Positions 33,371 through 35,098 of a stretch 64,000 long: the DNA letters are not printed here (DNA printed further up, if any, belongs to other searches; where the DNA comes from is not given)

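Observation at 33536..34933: GyrA is interrupted by a 466-aa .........-type intein at the conserved GD|KYHPHGD site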

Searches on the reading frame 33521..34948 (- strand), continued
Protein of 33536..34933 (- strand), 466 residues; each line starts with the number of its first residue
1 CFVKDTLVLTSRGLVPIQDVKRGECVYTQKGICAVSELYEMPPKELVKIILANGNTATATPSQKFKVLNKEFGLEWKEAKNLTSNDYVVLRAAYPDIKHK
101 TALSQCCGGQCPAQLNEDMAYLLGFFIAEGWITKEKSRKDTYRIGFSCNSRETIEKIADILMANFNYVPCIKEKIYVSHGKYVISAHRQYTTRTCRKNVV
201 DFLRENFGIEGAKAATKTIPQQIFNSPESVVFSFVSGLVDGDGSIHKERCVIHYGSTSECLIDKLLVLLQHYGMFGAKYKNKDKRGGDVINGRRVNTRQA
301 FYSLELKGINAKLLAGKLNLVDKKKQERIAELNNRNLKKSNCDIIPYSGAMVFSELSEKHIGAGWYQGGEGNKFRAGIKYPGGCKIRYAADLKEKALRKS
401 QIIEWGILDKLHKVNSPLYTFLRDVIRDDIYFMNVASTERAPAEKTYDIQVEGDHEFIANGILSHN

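Call 41: search_solved_structures(query=A2, max_evalue=0.01, show_alignments=5)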
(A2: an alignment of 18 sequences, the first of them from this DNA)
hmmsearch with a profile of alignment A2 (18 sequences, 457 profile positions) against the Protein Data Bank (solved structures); distinct sequences matched with E-value up to 0.01: 54.
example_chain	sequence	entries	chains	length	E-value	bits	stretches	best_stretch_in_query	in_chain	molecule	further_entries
7qsu_A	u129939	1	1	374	1.1e-16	63.9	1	36-279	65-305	V-ATPase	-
7qss_A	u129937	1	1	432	1.2e-16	63.9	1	36-279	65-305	V-type ATP synthase alpha chain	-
2cw7_A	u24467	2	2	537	9.5e-15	57.6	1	104-273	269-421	Endonuclease PI-PkoII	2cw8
1dq3_A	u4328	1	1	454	2e-13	53.2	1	47-275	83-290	ENDONUCLEASE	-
6qaz_A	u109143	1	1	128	6e-12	48.3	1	6-72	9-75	cyanophage-like gp41-1 intein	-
6riz_A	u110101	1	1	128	3e-10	42.7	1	6-62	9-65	gp41-1 intein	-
7cfv_A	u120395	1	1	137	1.1e-08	37.5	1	401-457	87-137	Spl DnaX mini-intein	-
7qst_A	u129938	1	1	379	5.5e-08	35.3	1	35-273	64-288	V-type ATP synthase subunit A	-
2lqm_A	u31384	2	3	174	3.1e-07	32.8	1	416-457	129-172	Pho radA intein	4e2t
1dfa_A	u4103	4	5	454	4.1e-07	32.4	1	111-286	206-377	PI-SCEI ENDONUCLEASE | ENDONUCLEASE PI-SCEI | PI-SCEI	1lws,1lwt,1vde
3ifj_A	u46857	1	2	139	7.2e-07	31.6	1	413-457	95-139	Endonuclease PI-MtuI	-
4e2u_A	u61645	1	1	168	1e-06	31.1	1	412-457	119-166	Pho radA intein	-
6rpq_A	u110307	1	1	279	1.6e-06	30.5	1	419-457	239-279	Ubiquitin-like protein SMT3,1108aa long hypothetical cell division control protein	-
2imz_A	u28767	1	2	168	2e-06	30.1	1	410-457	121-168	Endonuclease PI-MtuI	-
2lwy_A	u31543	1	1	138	4.5e-06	29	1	2-67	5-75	BACTERIAL INTEIN-LIKE DOMAIN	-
1am2_A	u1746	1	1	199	1.8e-05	27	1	411-457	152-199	MXE GYRA INTEIN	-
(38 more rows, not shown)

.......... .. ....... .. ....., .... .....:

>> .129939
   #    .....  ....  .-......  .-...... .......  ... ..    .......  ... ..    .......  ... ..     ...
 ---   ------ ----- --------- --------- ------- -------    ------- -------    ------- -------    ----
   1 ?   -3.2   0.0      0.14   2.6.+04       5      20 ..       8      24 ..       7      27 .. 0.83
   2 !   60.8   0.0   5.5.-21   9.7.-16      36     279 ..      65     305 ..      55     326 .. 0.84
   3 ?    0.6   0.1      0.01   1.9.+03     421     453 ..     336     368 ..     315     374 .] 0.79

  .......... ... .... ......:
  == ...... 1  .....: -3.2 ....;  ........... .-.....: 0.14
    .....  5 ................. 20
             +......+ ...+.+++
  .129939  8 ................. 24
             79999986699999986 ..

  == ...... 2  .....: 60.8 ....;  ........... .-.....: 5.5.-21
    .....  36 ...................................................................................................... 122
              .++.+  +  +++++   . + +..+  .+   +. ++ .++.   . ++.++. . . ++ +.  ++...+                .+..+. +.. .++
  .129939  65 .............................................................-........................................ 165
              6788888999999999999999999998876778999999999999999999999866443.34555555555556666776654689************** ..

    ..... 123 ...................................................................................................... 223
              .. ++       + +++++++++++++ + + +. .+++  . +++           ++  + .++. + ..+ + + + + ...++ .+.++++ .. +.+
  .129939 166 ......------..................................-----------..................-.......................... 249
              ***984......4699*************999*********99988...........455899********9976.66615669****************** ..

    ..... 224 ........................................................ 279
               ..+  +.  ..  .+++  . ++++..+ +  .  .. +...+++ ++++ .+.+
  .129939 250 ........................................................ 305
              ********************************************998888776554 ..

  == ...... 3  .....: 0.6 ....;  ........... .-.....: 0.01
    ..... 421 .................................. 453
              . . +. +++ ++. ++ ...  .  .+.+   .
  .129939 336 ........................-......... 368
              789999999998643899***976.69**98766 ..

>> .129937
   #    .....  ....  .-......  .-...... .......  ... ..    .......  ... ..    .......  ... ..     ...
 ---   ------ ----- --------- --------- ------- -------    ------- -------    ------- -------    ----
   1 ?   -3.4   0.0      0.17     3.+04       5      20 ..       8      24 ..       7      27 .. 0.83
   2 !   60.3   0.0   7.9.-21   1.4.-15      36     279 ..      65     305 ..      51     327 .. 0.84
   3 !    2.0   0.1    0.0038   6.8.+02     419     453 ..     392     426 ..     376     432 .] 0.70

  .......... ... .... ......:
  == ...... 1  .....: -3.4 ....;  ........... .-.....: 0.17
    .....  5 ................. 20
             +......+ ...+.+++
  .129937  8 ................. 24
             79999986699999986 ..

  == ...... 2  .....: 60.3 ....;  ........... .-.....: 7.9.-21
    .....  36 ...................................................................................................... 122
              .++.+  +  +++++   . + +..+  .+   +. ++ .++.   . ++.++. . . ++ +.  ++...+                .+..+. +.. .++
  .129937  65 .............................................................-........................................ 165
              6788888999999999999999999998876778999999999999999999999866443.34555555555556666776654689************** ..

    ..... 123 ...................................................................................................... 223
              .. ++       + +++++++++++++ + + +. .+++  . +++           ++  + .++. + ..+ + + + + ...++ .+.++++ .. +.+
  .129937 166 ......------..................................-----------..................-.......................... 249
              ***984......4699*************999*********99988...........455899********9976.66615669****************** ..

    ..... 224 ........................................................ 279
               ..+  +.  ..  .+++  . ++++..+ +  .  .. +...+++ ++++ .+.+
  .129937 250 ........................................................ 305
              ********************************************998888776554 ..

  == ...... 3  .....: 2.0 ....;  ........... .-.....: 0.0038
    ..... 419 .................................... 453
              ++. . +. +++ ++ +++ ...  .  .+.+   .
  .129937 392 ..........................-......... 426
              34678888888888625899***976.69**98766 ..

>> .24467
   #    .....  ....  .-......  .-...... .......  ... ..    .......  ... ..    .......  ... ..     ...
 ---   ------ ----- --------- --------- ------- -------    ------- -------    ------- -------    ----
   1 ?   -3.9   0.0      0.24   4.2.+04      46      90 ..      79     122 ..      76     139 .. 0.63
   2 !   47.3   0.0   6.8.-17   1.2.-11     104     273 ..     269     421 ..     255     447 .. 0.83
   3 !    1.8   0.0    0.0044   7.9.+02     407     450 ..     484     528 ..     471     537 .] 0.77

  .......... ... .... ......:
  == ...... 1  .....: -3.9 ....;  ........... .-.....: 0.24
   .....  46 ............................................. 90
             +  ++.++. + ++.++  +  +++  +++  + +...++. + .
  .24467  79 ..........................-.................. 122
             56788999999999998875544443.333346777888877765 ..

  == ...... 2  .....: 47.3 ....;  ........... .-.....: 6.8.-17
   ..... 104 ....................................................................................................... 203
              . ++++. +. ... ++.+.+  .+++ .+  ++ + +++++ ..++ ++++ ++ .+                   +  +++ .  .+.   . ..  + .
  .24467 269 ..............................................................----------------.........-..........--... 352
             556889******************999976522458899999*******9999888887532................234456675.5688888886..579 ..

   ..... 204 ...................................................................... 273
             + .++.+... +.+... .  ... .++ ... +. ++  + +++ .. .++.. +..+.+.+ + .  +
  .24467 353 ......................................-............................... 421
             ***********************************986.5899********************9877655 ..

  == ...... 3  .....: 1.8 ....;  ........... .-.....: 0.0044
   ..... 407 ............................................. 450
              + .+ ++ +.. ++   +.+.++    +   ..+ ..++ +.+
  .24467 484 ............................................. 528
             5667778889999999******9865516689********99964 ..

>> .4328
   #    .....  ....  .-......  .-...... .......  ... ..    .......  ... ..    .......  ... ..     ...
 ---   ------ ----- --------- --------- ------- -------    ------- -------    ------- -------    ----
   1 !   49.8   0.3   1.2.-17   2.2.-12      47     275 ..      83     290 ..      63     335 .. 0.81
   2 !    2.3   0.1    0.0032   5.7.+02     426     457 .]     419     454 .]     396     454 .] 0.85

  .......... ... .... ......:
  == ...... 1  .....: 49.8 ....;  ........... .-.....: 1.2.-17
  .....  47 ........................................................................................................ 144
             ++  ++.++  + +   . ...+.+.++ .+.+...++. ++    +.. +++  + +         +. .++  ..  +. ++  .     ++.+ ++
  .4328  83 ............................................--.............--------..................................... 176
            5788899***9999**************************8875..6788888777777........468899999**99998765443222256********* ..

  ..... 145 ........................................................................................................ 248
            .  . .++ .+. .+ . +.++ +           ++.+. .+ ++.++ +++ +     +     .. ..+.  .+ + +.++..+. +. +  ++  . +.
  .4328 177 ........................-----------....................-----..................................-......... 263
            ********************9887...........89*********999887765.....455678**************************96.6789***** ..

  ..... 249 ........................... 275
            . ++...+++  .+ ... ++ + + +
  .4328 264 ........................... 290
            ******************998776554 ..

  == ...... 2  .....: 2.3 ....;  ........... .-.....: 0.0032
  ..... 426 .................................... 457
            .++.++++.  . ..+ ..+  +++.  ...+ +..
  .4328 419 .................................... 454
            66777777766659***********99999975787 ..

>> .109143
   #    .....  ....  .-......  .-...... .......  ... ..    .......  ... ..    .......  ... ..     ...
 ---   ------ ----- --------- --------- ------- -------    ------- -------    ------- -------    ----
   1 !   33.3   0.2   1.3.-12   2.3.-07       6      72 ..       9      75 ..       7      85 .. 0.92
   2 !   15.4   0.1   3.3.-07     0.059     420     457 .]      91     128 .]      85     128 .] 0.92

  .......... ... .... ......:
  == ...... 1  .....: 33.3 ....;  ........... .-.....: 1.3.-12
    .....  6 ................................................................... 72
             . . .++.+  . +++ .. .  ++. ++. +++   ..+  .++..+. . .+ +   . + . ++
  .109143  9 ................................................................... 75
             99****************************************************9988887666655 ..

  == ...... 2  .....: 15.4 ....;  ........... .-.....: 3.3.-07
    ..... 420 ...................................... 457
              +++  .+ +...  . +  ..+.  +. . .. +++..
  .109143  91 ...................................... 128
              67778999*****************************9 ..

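Call 60: search_protein_representatives(protein=window:33536-34933:-)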
Query: 466 residues. Proteins with E-value up to 0.001 (for the whole library): 5069; up to 1e-10: 738; up to 1e-30: 44. The best 150 are listed.
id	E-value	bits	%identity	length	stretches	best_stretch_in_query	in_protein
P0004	2.0e-136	472.0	50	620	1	1-466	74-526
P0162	2.1e-132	458.7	50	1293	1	1-466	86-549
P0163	1.7e-130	452.4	48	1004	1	1-466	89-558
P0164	2.2e-128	445.5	47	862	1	1-466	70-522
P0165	7.5e-123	427.2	45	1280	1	1-466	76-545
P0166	5.0e-122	424.5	48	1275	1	1-466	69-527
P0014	4.3e-105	368.7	43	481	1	2-464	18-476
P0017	1.4e-100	353.8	60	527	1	202-466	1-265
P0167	1.7e-95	337.1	42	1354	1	1-466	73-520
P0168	8.0e-90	318.4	41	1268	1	1-466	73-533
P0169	2.9e-86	306.6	40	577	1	1-466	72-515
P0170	4.3e-86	306.1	43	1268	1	1-466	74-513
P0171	3.5e-81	289.9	37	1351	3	1-463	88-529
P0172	2.5e-78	280.5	45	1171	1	1-466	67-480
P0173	9.8e-74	265.3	37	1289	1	1-466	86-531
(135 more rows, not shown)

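Call 63: find_related_loci(query=A2, collection=viral_contigs, flank=5000)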
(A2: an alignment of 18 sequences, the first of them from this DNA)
Query A2 (466 aa) in viral_contigs; peptide patterns used: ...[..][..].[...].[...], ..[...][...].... (x = any residue, [..] = any of these).
394 stretches matched a pattern; 91 encode a relative of the query (tblastn E <= 1e-3); the best 80 are kept; 80 distinct loci.
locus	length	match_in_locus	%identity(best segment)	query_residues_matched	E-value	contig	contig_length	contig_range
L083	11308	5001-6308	24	1-466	1e-22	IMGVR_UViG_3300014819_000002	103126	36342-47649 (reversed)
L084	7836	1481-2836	25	1-466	5e-22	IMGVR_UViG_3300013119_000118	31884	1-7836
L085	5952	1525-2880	25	1-466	4e-22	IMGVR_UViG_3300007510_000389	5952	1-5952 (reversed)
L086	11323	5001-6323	23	1-466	4e-19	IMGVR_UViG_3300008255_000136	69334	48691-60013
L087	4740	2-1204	26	1-466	1e-18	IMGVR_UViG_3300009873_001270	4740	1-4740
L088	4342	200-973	28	1-276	6e-18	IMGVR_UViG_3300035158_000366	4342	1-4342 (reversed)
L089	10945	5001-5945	25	1-322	9e-18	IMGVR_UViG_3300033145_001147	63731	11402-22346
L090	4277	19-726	26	1-277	5e-17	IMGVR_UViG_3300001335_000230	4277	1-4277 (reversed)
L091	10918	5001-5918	23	115-466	2e-16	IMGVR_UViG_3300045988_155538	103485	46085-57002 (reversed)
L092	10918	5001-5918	23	115-466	2e-16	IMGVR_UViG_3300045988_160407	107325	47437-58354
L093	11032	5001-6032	23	73-466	5e-16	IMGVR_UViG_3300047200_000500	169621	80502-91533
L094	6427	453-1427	27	1-347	7e-16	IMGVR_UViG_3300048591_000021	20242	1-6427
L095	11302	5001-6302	22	1-466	1e-15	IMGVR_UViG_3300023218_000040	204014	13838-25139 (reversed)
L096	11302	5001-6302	22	1-466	2e-15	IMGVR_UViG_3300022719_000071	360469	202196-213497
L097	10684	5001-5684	28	1-244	8e-15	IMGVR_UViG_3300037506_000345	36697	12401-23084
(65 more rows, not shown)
